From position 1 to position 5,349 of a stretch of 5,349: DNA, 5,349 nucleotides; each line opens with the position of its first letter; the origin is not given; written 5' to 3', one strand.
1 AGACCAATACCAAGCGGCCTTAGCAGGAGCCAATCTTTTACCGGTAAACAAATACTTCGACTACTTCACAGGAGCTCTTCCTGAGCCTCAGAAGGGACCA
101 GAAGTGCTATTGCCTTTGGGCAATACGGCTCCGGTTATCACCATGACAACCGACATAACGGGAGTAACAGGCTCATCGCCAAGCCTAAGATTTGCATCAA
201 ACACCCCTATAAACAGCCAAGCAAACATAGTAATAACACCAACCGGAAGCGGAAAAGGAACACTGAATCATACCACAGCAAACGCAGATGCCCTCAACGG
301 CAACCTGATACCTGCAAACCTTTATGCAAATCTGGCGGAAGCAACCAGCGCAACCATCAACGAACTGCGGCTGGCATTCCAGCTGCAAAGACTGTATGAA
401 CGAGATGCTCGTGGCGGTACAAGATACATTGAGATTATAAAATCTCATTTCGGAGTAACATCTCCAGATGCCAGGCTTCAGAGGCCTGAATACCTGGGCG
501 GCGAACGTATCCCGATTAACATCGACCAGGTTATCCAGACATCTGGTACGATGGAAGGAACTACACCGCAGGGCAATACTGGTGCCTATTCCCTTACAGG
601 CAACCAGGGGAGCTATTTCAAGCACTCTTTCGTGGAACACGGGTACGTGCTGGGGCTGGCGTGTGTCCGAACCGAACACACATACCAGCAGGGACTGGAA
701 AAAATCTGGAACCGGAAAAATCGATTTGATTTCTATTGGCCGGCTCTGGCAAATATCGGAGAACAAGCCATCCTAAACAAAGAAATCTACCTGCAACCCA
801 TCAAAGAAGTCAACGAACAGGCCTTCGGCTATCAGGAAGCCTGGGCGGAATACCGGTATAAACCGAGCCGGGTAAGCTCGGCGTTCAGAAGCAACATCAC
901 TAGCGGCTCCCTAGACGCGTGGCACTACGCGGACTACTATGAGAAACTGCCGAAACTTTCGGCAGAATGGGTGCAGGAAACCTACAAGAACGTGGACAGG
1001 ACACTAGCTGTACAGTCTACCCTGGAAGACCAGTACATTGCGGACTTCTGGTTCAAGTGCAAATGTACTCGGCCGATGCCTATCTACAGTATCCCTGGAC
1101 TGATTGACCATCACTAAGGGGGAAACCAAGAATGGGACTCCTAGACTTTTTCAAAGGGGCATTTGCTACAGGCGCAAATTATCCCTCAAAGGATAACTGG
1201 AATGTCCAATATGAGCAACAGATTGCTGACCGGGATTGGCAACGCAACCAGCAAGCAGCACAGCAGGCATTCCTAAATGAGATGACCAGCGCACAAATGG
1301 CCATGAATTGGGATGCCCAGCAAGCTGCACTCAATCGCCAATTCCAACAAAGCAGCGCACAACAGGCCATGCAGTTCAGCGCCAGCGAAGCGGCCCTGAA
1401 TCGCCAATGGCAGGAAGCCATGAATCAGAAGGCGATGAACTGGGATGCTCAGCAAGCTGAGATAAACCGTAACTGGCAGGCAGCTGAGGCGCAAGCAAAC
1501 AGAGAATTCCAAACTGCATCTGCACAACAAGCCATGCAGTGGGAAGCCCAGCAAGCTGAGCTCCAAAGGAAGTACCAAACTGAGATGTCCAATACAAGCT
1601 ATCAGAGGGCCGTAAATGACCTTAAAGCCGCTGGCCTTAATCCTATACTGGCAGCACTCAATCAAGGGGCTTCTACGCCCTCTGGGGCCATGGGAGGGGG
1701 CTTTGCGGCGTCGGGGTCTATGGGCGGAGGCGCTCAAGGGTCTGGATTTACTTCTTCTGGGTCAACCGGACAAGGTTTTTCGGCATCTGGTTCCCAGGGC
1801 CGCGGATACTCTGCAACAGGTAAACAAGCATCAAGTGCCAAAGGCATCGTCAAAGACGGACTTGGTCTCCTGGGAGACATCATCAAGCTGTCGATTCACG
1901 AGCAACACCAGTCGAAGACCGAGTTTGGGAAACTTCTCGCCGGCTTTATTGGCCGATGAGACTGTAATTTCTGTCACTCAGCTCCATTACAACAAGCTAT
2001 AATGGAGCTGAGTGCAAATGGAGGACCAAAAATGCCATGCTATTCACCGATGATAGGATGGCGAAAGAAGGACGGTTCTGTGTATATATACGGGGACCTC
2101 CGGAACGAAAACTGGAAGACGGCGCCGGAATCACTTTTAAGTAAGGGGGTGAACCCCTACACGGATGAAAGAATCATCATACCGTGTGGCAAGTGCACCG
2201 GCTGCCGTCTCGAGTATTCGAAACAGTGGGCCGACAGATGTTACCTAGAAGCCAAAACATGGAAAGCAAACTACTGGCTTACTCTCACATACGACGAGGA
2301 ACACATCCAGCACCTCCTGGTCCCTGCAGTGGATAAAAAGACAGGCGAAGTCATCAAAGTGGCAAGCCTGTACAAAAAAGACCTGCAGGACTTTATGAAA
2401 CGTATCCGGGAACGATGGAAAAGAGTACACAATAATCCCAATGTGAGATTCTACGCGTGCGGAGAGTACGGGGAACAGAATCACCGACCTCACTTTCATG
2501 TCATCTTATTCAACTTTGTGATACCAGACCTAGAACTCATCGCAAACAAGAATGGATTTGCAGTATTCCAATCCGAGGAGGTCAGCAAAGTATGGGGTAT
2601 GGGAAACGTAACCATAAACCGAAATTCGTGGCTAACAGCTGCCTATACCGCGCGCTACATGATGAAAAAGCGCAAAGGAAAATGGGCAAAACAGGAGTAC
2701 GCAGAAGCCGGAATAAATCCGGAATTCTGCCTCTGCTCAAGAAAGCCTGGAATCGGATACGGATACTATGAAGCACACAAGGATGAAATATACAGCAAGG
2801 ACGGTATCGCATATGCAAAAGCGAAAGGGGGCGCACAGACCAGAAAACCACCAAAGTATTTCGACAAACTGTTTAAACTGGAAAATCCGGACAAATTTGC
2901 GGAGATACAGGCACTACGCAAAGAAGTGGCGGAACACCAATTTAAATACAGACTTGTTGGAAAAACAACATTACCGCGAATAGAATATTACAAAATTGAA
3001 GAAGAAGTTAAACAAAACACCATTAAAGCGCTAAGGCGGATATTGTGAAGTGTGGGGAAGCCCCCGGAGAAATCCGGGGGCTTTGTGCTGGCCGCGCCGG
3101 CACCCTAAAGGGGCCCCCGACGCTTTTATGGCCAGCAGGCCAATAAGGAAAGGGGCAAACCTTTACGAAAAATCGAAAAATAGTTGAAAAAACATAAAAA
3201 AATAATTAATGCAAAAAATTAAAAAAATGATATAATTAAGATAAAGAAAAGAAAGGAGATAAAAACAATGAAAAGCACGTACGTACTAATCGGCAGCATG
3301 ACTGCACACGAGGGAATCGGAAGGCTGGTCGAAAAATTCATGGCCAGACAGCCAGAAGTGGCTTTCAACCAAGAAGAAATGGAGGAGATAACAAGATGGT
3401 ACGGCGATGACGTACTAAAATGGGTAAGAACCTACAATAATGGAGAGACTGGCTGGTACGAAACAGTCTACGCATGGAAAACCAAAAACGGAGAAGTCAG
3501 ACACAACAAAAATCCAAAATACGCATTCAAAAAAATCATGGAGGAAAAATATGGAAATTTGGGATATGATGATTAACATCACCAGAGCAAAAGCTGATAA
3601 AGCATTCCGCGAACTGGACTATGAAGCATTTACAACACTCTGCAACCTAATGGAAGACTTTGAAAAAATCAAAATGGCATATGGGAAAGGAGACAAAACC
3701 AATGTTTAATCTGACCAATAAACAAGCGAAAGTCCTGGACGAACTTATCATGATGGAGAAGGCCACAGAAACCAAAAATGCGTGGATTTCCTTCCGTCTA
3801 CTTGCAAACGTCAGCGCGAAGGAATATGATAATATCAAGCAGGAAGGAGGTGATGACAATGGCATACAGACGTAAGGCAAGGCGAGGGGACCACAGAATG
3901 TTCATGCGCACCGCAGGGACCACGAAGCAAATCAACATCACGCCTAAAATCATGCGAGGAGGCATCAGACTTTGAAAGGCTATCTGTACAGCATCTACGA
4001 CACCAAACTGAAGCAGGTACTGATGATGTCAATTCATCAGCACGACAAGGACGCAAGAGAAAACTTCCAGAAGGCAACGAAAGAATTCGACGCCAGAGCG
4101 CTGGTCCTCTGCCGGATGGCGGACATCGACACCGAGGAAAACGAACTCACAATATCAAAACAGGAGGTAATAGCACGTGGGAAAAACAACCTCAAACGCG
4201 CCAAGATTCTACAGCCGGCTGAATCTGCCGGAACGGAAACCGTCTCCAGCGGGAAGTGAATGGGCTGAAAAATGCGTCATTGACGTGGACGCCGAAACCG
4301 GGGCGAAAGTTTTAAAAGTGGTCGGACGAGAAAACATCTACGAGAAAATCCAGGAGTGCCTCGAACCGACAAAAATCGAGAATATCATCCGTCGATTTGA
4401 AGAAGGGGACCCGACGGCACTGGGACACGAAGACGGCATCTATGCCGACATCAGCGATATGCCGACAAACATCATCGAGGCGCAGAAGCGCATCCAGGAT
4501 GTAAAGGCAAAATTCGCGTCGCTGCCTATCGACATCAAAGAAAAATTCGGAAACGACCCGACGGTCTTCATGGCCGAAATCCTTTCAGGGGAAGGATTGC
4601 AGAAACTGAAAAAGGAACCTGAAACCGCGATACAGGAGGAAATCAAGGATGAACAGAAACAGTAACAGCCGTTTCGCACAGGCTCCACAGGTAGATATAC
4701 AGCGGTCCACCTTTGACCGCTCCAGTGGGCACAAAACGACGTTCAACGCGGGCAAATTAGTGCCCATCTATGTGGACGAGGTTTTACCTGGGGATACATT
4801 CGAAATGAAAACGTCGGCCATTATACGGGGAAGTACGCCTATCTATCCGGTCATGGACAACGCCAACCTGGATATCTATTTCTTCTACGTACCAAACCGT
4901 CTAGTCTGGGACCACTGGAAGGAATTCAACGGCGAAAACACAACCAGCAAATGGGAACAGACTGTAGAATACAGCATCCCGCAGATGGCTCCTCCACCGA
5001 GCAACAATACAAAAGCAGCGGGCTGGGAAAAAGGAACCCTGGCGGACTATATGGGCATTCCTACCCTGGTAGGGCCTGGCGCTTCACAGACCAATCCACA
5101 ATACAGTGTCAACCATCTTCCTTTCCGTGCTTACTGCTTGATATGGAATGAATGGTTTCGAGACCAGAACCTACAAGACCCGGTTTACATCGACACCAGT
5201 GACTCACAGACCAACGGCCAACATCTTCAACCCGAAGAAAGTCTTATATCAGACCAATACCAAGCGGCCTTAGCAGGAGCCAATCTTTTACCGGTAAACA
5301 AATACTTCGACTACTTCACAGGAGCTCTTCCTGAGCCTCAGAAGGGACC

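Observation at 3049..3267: Largest intergenic region is bipartite: a GC-rich multi-hairpin block then an A-tract-rich tract with an extended -10, a candidate complementary-strand origin plus early promoter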

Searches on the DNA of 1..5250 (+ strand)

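Call 8: search_dna_similar(query=window:1-5250:+, collection=phages, mode=near, max_rows=30)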
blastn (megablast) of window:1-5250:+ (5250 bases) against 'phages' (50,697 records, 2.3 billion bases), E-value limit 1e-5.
Records with a match: 13; places in all: 13; records where one place covers at least 80% of the query: 8.
Best place of each record, by identity: >=99% 1; 90-95% 5; 80-90% 7.
By first word of the organism name: Dulem 6; Microviridae 6; Gokushovirus 1.
By host as written in the record: - 6; Varecia variegata 2; Eulemur fulvus collaris 1; Lemur catta 1; Varecia rubra 1; Eulemur coronatus 1; fox 1.
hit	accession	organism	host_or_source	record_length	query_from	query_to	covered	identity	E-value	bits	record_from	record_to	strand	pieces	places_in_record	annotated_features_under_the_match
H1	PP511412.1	Dulem virus 184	Eulemur fulvus collaris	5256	7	5227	99%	89.0%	0e+0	6431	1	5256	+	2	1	major capsid protein | replication initiator protein | DNA pilot protein | internal scaffolding protein | hypothetical protein (x4)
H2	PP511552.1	Dulem virus 184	Varecia variegata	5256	7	5227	99%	89.0%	0e+0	6431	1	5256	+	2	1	major capsid protein | replication initiator protein | DNA pilot protein | internal scaffolding protein | hypothetical protein (x4)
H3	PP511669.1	Dulem virus 184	Varecia variegata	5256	7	5227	99%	89.0%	0e+0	6431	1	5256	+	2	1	major capsid protein | replication initiator protein | DNA pilot protein | internal scaffolding protein | hypothetical protein (x4)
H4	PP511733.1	Dulem virus 184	Lemur catta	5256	7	5227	99%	89.0%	0e+0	6431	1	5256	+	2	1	major capsid protein | replication initiator protein | DNA pilot protein | internal scaffolding protein | hypothetical protein (x4)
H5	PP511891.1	Dulem virus 183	Varecia rubra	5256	7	5227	96%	90.1%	0e+0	6517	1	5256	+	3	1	major capsid protein | replication initiator protein | DNA pilot protein | internal scaffolding protein | hypothetical protein (x4)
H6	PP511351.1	Dulem virus 182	Eulemur coronatus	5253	9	5217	95%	89.8%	0e+0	6401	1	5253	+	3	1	major capsid protein | replication initiator protein | DNA pilot protein | internal scaffolding protein | hypothetical protein (x4)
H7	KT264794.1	Gokushovirus WZ-2015a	fox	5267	346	5238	93%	91.7%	0e+0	6773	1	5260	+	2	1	VP1 | VP4 | VP2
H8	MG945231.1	Microviridae sp.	pig feces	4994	346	5227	88%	91.4%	0e+0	6335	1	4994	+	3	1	similar to VP1 | similar to VP4-1 | similar to VP2 | similar to VP3 | similar to VP4-2 | and 1 other names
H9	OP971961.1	Microviridae sp.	Human feces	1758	9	5217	33%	90.6%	0e+0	2270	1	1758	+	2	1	VP1: major capsid protein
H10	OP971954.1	Microviridae sp.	Human feces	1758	9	5217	33%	90.6%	0e+0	2265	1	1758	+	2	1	VP1: major capsid protein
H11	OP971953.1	Microviridae sp.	Human feces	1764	7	5227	28%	87.9%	0e+0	1756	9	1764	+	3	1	VP1: major capsid protein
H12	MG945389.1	Microviridae sp.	pig feces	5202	4832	4940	2%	81.7%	3e-15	92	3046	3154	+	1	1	similar to VP1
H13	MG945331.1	Microviridae sp.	pig feces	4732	824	855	1%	100.0%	9e-6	60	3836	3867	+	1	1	similar to VP1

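Call 9: search_dna_similar(query=window:2900-3400:+, collection=phages, mode=distant, max_rows=30)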
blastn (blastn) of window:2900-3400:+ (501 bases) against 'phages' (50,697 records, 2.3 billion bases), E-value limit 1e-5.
Records with a match: 8; places in all: 8; records where one place covers at least 80% of the query: 1.
Best place of each record, by identity: 90-95% 8.
By first word of the organism name: Dulem 6; Gokushovirus 1; Microviridae 1.
By host as written in the record: Varecia variegata 2; fox 1; Eulemur coronatus 1; Eulemur fulvus collaris 1; Lemur catta 1; Varecia rubra 1; - 1.
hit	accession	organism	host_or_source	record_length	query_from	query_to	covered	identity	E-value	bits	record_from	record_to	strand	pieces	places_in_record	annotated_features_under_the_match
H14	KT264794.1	Gokushovirus WZ-2015a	fox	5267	1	501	100%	90.1%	0e+0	671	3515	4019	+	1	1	VP4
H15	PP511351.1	Dulem virus 182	Eulemur coronatus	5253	3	402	80%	93.3%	3e-169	600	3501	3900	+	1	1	replication initiator protein | hypothetical protein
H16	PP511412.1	Dulem virus 184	Eulemur fulvus collaris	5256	3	402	80%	92.3%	7e-164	582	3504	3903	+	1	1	replication initiator protein | hypothetical protein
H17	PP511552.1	Dulem virus 184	Varecia variegata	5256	3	402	80%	92.3%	7e-164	582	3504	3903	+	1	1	replication initiator protein | hypothetical protein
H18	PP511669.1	Dulem virus 184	Varecia variegata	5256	3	402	80%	92.3%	7e-164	582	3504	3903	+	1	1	replication initiator protein | hypothetical protein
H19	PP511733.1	Dulem virus 184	Lemur catta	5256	3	402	80%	92.3%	7e-164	582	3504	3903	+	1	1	replication initiator protein | hypothetical protein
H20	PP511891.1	Dulem virus 183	Varecia rubra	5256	3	402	80%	92.3%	7e-164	582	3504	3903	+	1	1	replication initiator protein | hypothetical protein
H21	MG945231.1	Microviridae sp.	pig feces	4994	1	375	75%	92.0%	1e-148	531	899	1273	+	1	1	similar to VP4-1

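Call 11: get_annotated_region(hit=H14, flank=300)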
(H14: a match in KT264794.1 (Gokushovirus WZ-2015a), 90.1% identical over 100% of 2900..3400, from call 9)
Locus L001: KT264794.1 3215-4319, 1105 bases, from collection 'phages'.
description: Gokushovirus WZ-2015a isolate 46Fx8, complete genome.
organism: Gokushovirus WZ-2015a (NCBI taxid 1758150)
taxonomy: Viruses; Monodnaviria; Sangervirae; Phixviricota; Malgrandaviricetes; Petitvirales; Microviridae; Gokushovirinae
host: fox; source: feces; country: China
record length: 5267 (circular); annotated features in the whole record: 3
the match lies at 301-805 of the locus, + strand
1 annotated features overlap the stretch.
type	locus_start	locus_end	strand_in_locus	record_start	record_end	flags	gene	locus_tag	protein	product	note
CDS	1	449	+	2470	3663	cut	-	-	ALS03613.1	VP4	-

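Call 12: get_annotated_region(hit=H15, flank=300)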
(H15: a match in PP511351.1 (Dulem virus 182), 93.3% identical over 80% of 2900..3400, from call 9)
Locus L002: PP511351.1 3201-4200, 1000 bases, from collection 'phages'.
description: Dulem virus 182 isolate Duke_18_59, complete genome.
organism: Dulem virus 182 (NCBI taxid 3145659)
taxonomy: Viruses; Monodnaviria; Sangervirae; Phixviricota; Malgrandaviricetes; Petitvirales; Microviridae; Microvirus
host: Eulemur coronatus; source: feces; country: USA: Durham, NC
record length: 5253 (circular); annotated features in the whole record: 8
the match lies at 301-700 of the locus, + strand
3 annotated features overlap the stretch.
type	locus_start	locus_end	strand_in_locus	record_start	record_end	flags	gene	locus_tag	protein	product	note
CDS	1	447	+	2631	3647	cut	-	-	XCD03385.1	replication initiator protein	-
CDS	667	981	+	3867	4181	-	-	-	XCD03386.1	hypothetical protein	-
CDS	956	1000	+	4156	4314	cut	-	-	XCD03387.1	hypothetical protein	-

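Call 13: get_annotated_region(hit=H16, flank=300)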
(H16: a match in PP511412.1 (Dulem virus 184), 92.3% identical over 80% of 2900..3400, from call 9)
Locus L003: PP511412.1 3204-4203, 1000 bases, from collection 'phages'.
description: Dulem virus 184 isolate Duke_21_72, complete genome.
organism: Dulem virus 184 (NCBI taxid 3145661)
taxonomy: Viruses; Monodnaviria; Sangervirae; Phixviricota; Malgrandaviricetes; Petitvirales; Microviridae; Microvirus
host: Eulemur fulvus collaris; source: feces; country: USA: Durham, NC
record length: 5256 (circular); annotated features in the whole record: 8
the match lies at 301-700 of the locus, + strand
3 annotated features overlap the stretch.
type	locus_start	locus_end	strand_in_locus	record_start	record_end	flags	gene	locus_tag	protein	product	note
CDS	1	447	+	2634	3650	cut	-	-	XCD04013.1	replication initiator protein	-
CDS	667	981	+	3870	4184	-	-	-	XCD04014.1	hypothetical protein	-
CDS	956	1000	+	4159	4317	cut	-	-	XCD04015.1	hypothetical protein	-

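Call 14: get_annotated_region(hit=H20, flank=300)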
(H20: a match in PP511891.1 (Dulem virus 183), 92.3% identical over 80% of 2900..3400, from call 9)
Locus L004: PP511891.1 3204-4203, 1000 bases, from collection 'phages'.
description: Dulem virus 183 isolate Duke_43SS_63, complete genome.
organism: Dulem virus 183 (NCBI taxid 3145660)
taxonomy: Viruses; Monodnaviria; Sangervirae; Phixviricota; Malgrandaviricetes; Petitvirales; Microviridae; Microvirus
host: Varecia rubra; source: saliva; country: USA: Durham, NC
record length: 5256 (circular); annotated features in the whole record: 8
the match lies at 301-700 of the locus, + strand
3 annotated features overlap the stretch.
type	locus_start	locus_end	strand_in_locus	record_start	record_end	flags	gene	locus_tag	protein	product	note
CDS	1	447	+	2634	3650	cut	-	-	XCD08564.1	replication initiator protein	-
CDS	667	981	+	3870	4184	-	-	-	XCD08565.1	hypothetical protein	-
CDS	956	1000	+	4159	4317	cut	-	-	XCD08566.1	hypothetical protein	-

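Call 15: get_annotated_region(hit=H21, flank=300)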
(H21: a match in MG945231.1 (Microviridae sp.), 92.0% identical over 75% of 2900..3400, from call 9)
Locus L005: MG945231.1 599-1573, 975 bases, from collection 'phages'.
description: UNVERIFIED: Microviridae sp. isolate 1313-1801, complete genome.
organism: Microviridae sp. (NCBI taxid 2202644)
taxonomy: Viruses; Monodnaviria; Sangervirae; Phixviricota; Malgrandaviricetes; Petitvirales; Microviridae
host: -; source: pig feces; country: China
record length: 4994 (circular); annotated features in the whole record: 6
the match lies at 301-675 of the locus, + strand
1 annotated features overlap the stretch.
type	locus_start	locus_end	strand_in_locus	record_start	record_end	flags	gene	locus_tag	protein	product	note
misc_feature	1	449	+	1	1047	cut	-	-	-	-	similar to VP4-1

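Call 66: search_dna_similar(query=window:3049-3267:+, collection=plasmids, mode=distant, max_evalue=0.1, max_rows=10)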
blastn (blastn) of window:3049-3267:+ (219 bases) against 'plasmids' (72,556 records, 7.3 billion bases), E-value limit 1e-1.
No match.
